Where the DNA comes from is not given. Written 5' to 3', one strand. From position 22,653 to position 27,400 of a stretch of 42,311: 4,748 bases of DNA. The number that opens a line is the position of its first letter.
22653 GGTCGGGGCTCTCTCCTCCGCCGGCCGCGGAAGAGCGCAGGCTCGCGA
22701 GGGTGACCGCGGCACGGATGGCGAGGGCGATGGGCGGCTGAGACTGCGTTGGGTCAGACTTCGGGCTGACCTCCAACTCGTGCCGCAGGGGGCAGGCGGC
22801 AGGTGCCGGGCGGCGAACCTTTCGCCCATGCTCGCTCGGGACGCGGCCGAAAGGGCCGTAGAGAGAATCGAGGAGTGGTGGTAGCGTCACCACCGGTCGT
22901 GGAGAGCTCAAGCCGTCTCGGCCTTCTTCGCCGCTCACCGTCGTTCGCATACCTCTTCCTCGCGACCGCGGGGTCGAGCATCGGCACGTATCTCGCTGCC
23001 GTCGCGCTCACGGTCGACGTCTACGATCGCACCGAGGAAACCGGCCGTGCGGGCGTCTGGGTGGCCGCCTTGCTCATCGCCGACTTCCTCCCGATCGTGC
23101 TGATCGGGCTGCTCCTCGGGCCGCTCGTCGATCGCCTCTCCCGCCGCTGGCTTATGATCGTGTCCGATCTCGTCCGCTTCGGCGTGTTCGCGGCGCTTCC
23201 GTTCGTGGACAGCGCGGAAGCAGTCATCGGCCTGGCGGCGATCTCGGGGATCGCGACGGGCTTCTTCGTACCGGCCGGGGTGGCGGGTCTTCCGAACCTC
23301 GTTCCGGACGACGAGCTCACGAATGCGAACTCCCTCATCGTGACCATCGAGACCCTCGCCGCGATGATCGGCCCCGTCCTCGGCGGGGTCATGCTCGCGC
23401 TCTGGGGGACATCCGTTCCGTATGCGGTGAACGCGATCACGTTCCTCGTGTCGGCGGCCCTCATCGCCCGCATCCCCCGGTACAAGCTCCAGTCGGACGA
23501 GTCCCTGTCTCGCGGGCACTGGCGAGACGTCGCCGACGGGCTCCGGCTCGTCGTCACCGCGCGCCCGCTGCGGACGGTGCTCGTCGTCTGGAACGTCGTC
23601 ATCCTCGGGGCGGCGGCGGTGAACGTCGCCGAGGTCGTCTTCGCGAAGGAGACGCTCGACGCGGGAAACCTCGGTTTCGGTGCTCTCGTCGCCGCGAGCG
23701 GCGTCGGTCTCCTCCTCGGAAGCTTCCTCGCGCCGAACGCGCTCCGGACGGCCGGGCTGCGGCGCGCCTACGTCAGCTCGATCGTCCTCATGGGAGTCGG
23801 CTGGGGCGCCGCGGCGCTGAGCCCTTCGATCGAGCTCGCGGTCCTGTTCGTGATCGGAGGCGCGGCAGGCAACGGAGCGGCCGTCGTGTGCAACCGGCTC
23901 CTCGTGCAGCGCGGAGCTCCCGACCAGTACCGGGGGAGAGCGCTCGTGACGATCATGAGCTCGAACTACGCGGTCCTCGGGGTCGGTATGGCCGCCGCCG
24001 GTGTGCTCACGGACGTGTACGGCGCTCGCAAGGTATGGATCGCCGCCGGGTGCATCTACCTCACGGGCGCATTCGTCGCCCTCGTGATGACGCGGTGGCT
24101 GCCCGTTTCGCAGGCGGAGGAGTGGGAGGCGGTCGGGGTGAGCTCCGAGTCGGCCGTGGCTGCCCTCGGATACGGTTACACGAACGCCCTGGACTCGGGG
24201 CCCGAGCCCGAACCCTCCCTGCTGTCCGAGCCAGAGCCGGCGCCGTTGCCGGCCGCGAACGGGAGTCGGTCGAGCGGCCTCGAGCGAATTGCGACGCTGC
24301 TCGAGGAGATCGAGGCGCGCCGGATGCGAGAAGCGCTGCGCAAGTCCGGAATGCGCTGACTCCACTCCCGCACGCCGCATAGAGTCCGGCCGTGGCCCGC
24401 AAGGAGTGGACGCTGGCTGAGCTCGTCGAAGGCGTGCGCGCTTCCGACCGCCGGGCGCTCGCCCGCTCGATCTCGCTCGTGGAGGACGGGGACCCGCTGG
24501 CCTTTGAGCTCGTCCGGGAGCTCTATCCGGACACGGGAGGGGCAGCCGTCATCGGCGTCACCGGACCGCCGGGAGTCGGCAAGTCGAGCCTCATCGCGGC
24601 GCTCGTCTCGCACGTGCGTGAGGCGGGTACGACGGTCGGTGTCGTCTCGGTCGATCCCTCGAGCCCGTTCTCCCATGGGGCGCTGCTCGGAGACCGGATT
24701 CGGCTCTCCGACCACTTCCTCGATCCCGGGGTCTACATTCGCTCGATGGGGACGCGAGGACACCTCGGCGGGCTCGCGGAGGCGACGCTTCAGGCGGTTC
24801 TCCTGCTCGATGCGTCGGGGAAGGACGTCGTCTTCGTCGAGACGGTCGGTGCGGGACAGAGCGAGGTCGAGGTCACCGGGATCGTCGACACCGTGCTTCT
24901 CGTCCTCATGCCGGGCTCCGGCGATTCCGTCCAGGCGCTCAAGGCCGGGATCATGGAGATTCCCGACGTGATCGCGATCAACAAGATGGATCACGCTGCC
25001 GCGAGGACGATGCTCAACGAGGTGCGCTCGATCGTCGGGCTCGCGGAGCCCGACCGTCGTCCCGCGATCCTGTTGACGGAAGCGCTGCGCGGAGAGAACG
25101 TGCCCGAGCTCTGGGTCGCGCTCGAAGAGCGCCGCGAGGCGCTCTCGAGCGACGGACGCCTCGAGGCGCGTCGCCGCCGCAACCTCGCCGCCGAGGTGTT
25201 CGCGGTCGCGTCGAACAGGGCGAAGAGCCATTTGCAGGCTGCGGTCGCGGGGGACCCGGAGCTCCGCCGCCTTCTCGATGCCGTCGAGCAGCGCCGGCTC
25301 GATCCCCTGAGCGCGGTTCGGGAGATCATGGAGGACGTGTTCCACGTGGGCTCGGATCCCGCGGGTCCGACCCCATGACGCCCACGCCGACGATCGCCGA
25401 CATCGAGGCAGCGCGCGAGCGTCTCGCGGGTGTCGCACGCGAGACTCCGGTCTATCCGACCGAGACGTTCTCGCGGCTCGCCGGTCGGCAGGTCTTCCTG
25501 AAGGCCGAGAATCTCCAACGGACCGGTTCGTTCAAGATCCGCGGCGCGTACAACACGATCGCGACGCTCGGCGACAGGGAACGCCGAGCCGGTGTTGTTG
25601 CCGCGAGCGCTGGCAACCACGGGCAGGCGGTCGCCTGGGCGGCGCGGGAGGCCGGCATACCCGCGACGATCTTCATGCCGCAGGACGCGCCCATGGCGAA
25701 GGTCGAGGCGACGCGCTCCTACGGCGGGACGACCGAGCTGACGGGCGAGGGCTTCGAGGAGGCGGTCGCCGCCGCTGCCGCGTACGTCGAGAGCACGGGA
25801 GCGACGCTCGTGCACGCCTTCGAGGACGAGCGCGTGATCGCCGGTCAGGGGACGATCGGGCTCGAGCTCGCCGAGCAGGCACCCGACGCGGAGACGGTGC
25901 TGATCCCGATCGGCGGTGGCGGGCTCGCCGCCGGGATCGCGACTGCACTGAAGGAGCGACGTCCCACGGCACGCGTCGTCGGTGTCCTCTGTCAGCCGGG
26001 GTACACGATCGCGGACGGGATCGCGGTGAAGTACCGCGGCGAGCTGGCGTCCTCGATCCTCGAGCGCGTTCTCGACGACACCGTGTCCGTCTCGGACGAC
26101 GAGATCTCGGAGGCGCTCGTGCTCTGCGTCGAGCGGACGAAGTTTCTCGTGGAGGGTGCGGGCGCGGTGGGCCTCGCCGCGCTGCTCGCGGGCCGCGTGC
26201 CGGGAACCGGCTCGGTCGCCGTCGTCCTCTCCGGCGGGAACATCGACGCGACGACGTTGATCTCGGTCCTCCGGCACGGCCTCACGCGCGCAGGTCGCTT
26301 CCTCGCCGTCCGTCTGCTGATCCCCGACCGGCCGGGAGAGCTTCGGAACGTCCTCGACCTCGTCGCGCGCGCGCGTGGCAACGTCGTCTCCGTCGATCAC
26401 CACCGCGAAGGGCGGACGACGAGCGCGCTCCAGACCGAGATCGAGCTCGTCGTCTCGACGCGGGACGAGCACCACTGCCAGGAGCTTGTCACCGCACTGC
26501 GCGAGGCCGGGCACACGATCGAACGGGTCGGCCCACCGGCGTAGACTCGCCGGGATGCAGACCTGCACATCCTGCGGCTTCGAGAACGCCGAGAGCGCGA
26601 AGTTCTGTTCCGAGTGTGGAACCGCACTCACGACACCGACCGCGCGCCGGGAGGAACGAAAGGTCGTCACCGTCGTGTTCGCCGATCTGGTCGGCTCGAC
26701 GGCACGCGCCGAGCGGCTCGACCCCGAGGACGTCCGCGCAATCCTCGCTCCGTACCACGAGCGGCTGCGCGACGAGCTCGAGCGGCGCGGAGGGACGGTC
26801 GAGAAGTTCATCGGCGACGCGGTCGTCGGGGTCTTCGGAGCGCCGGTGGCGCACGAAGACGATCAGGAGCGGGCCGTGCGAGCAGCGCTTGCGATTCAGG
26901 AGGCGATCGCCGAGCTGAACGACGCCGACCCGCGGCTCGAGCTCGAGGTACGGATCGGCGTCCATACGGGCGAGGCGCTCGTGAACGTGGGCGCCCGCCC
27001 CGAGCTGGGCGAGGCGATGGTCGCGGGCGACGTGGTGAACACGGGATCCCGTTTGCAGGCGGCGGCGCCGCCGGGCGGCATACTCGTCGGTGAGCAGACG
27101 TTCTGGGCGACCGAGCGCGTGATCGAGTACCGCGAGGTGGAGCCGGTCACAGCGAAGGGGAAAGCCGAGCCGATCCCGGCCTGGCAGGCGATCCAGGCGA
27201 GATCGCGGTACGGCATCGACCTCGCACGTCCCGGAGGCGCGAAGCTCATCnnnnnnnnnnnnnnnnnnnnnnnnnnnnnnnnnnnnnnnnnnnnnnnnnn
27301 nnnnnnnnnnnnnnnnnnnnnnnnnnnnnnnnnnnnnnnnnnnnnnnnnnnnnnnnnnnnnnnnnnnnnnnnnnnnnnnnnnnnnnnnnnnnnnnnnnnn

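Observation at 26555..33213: Tandem, translationally coupled zinc-ribbon / cyclase / STAND / TPR paralogs that lack the usual HTH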

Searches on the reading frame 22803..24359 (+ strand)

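Call 10: search_protein_families(library=pfam, proteins=[window:22803-24359:+], max_evalue=0.00001)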
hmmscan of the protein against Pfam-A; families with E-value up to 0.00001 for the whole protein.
window:22803-24359:+ (518 aa): 2 families
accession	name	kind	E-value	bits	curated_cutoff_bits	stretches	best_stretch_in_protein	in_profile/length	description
PF07690.21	MFS_1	-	1e-33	117.1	33.4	2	51-271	1-212/347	Major Facilitator Superfamily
PF05977.19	MFS_3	-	5.4e-28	98.2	27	1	45-442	9-404/524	Transmembrane secretion effector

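Call 31: search_protein_families(library=ncbifam, proteins=[window:22803-24359:+], max_evalue=0.00001)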
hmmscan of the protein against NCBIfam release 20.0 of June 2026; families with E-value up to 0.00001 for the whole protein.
window:22803-24359:+ (518 aa): 14 families
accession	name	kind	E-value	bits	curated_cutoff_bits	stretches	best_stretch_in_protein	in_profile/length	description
TIGR00900.1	2A0121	subfamily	7.4e-52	176.9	319.6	1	48-406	1-363/364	H+ Antiporter protein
NF007792.0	PRK10489.1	equivalog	9e-30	104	324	1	39-431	10-400/419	enterobactin transporter EntS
NF052575.1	MFS_efflux_Tap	equivalog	6.8e-19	68.1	625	1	43-427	2-392/401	multidrug efflux MFS transporter Tap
TIGR00880.1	2_A_01_02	superfamily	1.7e-17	63.9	131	1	99-224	12-137/141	multidrug resistance protein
NF012178.0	tet_MFS_V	exception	8.1e-16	58.1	640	1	61-431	23-399/409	tetracycline efflux MFS transporter Tet(V)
NF000245.1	macrolide_MefA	exception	2.2e-14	53.3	675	1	56-430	16-397/405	macrolide efflux MFS transporter Mef(A)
NF006386.0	PRK08633.1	equivalog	3.4e-13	48.2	1221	1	77-425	39-399/1147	acyl-[ACP]--phospholipid O-acyltransferase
NF008397.0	PRK11195.1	equivalog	1.3e-09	37.7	297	1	83-434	35-394/414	lysophospholipid transporter LplT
NF000051.1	macrolide_MefB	exception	2.3e-09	36.7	800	1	48-431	11-397/409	macrolide efflux MFS transporter Mef(B)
NF000154.1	macrolide_MefEN2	exception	2.5e-09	37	800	1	89-423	45-386/401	macrolide efflux MFS transporter Mef(En2)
NF000246.1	macrolide_MefC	exception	8.8e-08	31.6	870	1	81-421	40-387/407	macrolide efflux MFS transporter Mef(C)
NF005291.0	PRK06814.1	equivalog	3.6e-07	28.5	1349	1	69-329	38-301/1140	acyl-[ACP]--phospholipid O-acyltransferase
NF008654.0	PRK11652.1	equivalog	2.5e-06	26.7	479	1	90-333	49-286/397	multidrug efflux MFS transporter EmrD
NF008314.0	PRK11102.1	equivalog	9.8e-06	25.1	303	1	100-225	60-186/396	Bcr/CflA family multidrug efflux MFS transporter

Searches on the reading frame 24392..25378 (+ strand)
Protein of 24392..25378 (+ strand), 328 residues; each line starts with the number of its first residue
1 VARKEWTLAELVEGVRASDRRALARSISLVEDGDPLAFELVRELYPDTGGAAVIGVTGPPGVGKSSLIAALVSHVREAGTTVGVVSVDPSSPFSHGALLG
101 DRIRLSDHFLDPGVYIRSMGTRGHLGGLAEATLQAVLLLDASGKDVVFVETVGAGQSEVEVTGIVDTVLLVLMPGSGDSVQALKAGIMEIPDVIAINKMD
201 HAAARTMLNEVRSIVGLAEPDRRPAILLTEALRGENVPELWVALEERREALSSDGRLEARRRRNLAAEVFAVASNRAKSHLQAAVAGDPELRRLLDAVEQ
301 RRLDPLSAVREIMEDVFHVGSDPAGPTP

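Call 10: search_protein_families(library=pfam, proteins=[window:24392-25378:+], max_evalue=0.00001)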
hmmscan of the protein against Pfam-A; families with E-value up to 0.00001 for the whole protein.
window:24392-25378:+ (328 aa): 3 families
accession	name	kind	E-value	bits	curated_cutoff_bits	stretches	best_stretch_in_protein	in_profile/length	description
PF03308.22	MeaB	-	3.9e-82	275.7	23.1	1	23-284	1-271/273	Methylmalonyl Co-A mutase-associated GTPase MeaB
PF03029.23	ATP_bind_1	-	5e-07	30.2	27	0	56-91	1-36/240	Conserved hypothetical ATP binding protein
PF13401.12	AAA_22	-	6.4e-06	27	27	0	50-101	4-53/130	AAA domain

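Call 17: search_protein_families(library=padloc, proteins=[window:24392-25378:+], max_evalue=0.01)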
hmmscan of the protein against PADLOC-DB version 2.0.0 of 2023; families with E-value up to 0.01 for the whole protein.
window:24392-25378:+ (328 aa): 3 families
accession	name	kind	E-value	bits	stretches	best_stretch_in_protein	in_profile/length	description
PDLC04140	mad8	-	3.6e-06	24.7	1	52-121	28-76/314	mads_8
PDLC02361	PifA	-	0.00075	16.2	1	47-89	36-79/720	PifA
PDLC03920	MkoA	-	0.0062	12.8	1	56-74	636-654/1112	-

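Call 31: search_protein_families(library=ncbifam, proteins=[window:24392-25378:+], max_evalue=0.00001)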
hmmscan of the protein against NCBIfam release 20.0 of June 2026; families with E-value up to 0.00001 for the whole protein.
window:24392-25378:+ (328 aa): 3 families
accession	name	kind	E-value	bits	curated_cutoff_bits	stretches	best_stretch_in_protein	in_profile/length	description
TIGR00750.1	lao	equivalog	5.7e-91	304.7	240.75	1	19-314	2-300/300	methylmalonyl Co-A mutase-associated GTPase MeaB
NF006958.0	PRK09435.1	equivalog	2.1e-76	257.1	329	1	2-315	4-327/333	methylmalonyl Co-A mutase-associated GTPase MeaB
NF045497.1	IsobCoAmut_IcmF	equivalog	4.3e-33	114.2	1500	1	13-213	147-353/1076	fused isobutyryl-CoA mutase/GTPase IcmF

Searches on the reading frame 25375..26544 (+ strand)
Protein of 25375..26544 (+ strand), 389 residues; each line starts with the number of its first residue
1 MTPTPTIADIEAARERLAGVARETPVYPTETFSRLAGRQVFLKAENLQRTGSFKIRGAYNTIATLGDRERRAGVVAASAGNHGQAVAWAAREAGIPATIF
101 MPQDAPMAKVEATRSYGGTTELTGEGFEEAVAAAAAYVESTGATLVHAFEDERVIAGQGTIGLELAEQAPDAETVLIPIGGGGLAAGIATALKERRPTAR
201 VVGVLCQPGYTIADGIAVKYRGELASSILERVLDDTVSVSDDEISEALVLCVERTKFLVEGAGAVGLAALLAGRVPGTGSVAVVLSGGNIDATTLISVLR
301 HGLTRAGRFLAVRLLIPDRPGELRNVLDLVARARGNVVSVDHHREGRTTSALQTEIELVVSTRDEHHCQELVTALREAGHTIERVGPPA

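Call 10: search_protein_families(library=pfam, proteins=[window:25375-26544:+], max_evalue=0.00001)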
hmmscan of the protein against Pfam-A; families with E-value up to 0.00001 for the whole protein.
window:25375-26544:+ (389 aa): 1 family
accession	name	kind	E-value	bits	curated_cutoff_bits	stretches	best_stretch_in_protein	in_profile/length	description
PF00291.31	PALP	-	1.1e-70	238.8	35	1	21-287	5-295/295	Pyridoxal-phosphate dependent enzyme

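Call 17: search_protein_families(library=padloc, proteins=[window:25375-26544:+], max_evalue=0.01)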
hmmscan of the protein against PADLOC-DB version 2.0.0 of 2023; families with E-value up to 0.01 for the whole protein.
window:25375-26544:+ (389 aa): 0 families

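Call 31: search_protein_families(library=ncbifam, proteins=[window:25375-26544:+], max_evalue=0.00001)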
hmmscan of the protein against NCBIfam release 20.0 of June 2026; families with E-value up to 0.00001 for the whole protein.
window:25375-26544:+ (389 aa): 38 families (the best 25 are shown)
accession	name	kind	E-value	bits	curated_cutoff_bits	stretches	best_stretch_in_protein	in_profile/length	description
TIGR01127.1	ilvA_1Cterm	equivalog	3e-118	395.1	378.75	2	24-205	1-182/380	threonine ammonia-lyase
NF005600.0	PRK07334.1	equivalog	1.7e-115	385.9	496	1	6-382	11-404/408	threonine ammonia-lyase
NF006389.0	PRK08638.1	equivalog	8.4e-86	287.9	453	2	6-205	10-209/333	bifunctional threonine ammonia-lyase/L-serine ammonia-lyase TdcB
NF005680.0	PRK07476.1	equivalog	8.8e-82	274.7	413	2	6-216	6-216/326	hydroxyectoine utilization dehydratase EutB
NF005454.0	PRK07048.1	equivalog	5.5e-78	262.4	452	2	3-205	5-207/324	threo-3-hydroxy-L-aspartate ammonia-lyase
TIGR02991.1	ectoine_eutB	equivalog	1.4e-76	257.5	413.35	1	6-294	2-310/317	hydroxyectoine utilization dehydratase EutB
NF006390.0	PRK08639.1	equivalog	2.1e-75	254.3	421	1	5-385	7-407/418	threonine ammonia-lyase IlvA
NF005292.0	PRK06815.1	equivalog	1e-72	244.9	371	2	8-207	6-205/320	threonine/serine dehydratase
NF006094.0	PRK08246.1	subfamily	8.4e-72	242.2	331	2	5-205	5-199/310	serine/threonine dehydratase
NF006674.0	PRK09224.1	subfamily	2.6e-71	240.9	577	2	16-205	18-208/508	threonine ammonia-lyase IlvA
TIGR01124.1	ilvA_2Cterm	equivalog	3.2e-69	233.9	411.3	1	15-382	9-392/499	threonine ammonia-lyase, biosynthetic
TIGR02079.1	THD1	equivalog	5.2e-69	233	440.55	2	9-204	2-202/410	threonine ammonia-lyase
NF045641.2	BHydaspDhtseBhcB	equivalog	8.8e-66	222.1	550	2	5-203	2-200/312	beta-hydroxyaspartate dehydratase BhcB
NF009130.0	PRK12483.1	subfamily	1.9e-64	218.1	801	1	16-382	30-413/521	threonine ammonia-lyase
NF006455.0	PRK08813.1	equivalog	8.5e-60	203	489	1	6-302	22-322/374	threonine dehydratase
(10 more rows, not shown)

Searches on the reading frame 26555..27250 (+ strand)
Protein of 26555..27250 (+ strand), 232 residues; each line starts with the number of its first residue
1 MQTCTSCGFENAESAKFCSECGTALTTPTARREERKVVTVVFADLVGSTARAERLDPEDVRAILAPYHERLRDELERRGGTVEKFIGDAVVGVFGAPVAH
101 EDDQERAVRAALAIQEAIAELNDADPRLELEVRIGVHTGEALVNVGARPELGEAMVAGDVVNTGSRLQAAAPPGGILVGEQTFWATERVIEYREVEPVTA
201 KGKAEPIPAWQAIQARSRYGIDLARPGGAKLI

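Call 15: search_solved_structures(query=window:26555-27250:+, max_evalue=0.00001, show_alignments=3)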
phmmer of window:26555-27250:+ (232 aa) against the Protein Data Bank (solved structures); distinct sequences matched with E-value up to 0.00001: 32.
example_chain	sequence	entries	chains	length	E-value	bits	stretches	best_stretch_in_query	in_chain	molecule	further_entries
2w01_A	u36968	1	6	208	5.1e-25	91.7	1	33-224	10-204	ADENYLATE CYCLASE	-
6fht_A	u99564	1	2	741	1.9e-24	89.8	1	33-224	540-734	Bacteriophytochrome,Adenylate cyclase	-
3r5g_A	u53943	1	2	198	2.9e-20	76.1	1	33-217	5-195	CyaB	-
1wc0_A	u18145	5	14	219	2.5e-16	63.2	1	31-206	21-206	ADENYLATE CYCLASE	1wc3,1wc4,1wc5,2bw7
1wc1_A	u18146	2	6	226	3.6e-16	62.8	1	32-205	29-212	ADENYLATE CYCLASE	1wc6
5oyh_A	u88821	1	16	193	5.5e-15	58.9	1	33-210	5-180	Nucleotide cyclase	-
6sir_A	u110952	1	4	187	5.5e-15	58.9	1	28-210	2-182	Nucleotide cyclase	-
6aoa_A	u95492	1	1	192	3.5e-14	56.3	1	33-207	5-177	Bacterio-rhodopsin/guanylyl cyclase 1 fusion protein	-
6ao9_A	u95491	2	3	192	5.9e-14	55.5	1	33-207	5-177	Bacterio-rhodopsin/guanylyl cyclase 1 fusion protein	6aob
3et6_A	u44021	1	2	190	2.6e-12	50.2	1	32-204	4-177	Soluble guanylyl cyclase beta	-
3mr7_A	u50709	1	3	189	6.8e-11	45.5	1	33-214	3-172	Adenylate/guanylate cyclase/hydrolase, alpha/beta fold family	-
4p2m_A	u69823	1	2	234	2.3e-10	43.8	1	38-211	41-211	Adenylate cyclase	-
4p2f_A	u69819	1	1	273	2.8e-10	43.5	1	38-211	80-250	Adenylate cyclase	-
7yz9_A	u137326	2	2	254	2.9e-10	43.4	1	38-205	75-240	Adenylate cyclase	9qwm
1yk9_A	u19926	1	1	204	2.9e-10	43.4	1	38-211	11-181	Adenylate cyclase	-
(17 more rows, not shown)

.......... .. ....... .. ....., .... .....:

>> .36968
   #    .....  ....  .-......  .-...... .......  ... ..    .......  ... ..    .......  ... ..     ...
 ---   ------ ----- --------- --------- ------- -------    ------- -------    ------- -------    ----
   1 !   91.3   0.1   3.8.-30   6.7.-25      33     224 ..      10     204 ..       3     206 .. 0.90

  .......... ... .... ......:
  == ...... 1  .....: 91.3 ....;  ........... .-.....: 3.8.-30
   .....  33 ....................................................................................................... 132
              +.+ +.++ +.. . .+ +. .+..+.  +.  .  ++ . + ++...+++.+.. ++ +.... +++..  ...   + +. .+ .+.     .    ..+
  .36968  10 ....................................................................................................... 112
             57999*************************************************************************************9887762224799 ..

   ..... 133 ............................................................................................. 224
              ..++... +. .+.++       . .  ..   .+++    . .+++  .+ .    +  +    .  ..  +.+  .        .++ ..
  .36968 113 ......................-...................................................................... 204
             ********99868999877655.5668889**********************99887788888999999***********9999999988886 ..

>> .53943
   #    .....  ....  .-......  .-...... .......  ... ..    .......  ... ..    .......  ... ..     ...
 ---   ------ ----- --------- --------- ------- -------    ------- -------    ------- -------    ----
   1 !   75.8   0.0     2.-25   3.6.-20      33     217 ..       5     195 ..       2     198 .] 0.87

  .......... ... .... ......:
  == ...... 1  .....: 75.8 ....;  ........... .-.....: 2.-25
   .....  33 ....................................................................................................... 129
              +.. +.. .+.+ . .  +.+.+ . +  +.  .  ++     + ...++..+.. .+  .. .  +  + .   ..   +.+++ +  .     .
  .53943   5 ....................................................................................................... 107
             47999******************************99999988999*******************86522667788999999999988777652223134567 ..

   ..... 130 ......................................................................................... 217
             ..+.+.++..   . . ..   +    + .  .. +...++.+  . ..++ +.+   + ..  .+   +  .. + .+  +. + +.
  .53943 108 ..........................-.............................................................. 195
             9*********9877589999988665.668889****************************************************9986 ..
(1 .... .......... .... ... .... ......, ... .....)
